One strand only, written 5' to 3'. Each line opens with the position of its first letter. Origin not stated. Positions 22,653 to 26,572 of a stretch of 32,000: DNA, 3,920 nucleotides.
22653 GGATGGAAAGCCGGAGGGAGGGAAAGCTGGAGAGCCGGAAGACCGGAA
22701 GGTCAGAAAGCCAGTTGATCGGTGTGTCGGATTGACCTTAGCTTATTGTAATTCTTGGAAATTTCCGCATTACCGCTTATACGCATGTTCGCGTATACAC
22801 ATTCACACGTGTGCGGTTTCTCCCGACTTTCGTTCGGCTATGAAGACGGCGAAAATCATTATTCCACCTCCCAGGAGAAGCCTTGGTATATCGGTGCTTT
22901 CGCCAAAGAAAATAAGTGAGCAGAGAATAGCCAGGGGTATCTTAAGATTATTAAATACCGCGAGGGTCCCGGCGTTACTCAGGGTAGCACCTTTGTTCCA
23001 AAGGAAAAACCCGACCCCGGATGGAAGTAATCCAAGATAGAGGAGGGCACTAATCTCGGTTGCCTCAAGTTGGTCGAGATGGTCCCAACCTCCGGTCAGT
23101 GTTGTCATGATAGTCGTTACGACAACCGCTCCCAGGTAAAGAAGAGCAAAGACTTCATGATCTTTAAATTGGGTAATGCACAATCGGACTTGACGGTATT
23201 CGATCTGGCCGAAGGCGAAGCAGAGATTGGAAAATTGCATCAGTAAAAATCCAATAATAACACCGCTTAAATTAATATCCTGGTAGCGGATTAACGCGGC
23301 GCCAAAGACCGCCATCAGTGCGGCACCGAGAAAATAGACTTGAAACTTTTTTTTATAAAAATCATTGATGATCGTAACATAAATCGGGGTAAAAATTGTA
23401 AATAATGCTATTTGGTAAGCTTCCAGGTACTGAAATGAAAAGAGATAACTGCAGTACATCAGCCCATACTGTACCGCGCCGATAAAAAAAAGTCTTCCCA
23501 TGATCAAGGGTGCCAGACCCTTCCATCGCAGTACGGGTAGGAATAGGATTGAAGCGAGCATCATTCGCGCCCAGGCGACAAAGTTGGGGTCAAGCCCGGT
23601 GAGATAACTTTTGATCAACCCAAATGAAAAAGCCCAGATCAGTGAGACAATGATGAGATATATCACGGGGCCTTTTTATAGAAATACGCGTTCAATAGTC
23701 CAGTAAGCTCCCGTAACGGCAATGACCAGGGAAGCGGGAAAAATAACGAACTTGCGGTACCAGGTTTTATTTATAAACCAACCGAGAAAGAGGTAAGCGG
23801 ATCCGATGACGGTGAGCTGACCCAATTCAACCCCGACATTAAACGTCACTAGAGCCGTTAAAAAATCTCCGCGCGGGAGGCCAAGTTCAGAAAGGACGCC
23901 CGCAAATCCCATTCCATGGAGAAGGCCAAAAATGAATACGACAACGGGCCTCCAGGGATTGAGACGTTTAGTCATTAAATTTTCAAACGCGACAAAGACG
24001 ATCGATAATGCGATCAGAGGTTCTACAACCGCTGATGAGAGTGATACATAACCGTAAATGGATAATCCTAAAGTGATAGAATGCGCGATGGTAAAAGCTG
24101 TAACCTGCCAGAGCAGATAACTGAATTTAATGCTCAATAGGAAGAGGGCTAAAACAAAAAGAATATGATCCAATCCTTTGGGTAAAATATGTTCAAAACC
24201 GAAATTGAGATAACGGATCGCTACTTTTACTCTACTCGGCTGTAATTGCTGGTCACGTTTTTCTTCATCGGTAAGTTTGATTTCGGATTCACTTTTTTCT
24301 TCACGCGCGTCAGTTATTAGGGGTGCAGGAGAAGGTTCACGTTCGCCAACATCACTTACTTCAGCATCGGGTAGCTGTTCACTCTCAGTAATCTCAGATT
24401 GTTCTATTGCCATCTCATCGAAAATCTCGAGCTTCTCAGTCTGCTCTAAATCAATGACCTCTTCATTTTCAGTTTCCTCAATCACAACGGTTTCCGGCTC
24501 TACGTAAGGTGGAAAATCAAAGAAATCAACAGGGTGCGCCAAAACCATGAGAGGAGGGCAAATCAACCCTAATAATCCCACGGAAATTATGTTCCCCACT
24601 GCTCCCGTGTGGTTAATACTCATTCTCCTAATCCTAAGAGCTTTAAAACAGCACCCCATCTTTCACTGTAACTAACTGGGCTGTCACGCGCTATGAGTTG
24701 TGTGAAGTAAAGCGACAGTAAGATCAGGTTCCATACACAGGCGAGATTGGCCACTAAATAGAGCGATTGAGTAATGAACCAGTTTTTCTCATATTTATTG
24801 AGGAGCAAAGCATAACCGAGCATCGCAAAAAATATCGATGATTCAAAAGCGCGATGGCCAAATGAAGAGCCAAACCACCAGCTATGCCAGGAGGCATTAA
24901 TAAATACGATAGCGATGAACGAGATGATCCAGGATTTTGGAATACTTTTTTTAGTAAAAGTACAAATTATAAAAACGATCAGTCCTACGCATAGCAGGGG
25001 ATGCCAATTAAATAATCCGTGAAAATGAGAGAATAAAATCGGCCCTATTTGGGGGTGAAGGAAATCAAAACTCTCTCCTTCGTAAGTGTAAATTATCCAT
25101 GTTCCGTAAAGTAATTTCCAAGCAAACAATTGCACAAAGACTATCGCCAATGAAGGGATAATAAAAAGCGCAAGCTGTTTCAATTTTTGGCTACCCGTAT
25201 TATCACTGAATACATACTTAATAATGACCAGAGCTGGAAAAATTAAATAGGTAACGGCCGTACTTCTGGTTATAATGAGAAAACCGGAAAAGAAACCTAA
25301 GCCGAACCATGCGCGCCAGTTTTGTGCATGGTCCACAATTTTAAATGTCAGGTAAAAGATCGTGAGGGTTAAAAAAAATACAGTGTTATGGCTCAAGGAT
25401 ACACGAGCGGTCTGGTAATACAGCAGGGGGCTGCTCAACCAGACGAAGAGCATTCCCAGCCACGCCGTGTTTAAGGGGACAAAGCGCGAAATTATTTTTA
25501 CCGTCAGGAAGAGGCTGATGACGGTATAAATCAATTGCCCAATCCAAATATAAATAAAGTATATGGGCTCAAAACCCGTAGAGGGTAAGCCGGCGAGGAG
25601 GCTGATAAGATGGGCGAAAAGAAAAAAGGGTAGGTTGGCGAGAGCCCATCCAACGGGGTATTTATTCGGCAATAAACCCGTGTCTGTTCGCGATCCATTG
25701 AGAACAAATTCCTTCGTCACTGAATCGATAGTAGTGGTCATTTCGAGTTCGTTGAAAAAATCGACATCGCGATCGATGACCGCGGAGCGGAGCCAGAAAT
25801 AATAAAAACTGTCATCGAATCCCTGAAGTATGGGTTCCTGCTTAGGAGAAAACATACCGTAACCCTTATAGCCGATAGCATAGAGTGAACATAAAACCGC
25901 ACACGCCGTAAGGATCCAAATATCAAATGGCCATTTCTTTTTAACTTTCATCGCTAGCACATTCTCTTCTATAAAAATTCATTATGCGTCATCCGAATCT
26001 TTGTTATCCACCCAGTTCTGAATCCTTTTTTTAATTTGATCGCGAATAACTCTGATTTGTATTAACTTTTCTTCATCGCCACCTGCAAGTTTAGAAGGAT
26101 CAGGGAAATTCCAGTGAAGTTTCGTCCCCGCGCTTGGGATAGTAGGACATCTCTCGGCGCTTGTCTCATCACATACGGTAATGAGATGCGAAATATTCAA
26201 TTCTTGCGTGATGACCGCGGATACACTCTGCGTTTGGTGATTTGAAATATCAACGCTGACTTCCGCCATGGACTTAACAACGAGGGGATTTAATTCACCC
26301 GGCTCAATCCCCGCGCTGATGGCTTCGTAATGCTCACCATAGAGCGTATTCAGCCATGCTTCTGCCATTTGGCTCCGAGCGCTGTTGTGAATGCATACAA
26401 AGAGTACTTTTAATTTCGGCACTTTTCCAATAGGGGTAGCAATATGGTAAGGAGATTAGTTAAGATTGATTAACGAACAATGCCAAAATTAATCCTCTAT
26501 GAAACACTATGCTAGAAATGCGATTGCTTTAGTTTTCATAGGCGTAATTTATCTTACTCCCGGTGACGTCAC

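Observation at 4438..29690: Six 8-nt-periodic (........)n arrays start at stop codons, all in the sense orientation of the upstream gene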

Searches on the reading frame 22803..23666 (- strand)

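Call 14: search_protein_families(library=pfam, proteins=[window:22803-23666:-])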
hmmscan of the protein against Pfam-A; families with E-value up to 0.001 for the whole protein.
window:22803-23666:- (287 aa): 1 family
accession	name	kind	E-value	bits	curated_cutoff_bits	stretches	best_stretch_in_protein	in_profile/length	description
PF00892.27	EamA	-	2.2e-23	83.5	28.2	2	2-127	5-134/135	EamA-like transporter family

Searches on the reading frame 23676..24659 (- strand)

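Call 14: search_protein_families(library=pfam, proteins=[window:23676-24659:-])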
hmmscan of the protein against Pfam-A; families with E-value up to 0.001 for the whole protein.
window:23676-24659:- (327 aa): 2 families
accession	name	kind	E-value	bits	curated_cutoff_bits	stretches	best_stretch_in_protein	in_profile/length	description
PF13795.12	HupE_UreJ_2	-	2.9e-47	160.7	24.5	1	150-296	1-153/156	HupE / UreJ protein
PF04955.18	HupE_UreJ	-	6.9e-07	29.4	23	1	154-259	25-129/179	HupE / UreJ protein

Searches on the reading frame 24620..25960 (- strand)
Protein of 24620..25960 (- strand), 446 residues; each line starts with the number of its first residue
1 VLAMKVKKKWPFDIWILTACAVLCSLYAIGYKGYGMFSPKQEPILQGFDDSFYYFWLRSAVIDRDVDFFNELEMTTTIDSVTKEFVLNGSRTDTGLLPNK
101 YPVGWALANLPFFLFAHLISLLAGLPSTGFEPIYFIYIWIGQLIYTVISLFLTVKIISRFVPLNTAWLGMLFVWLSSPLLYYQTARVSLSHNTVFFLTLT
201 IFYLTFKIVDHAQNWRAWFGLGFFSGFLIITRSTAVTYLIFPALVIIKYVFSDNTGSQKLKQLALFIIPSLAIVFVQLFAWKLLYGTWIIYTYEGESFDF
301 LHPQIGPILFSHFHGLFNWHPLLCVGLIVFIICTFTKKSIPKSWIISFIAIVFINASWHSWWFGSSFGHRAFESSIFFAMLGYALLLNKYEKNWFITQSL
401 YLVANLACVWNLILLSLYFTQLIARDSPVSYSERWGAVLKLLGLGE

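Call 14: search_protein_families(library=pfam, proteins=[window:24620-25960:-])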
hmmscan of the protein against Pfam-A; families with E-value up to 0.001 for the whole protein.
window:24620-25960:- (446 aa): 1 family
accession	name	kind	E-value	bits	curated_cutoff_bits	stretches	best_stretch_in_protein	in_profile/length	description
PF13231.12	PMT_2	-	0.00018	22.2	26.1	1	138-276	24-154/160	Dolichyl-phosphate-mannose-protein mannosyltransferase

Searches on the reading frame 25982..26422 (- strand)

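Call 15: search_protein_families(library=pfam, proteins=[window:25982-26422:-])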
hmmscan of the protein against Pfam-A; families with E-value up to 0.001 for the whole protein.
window:25982-26422:- (146 aa): 1 family
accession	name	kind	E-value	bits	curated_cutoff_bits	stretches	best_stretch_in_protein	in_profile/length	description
PF01451.26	LMWPc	-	3.3e-12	47.3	23.2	1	6-137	1-143/144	Low molecular weight phosphotyrosine protein phosphatase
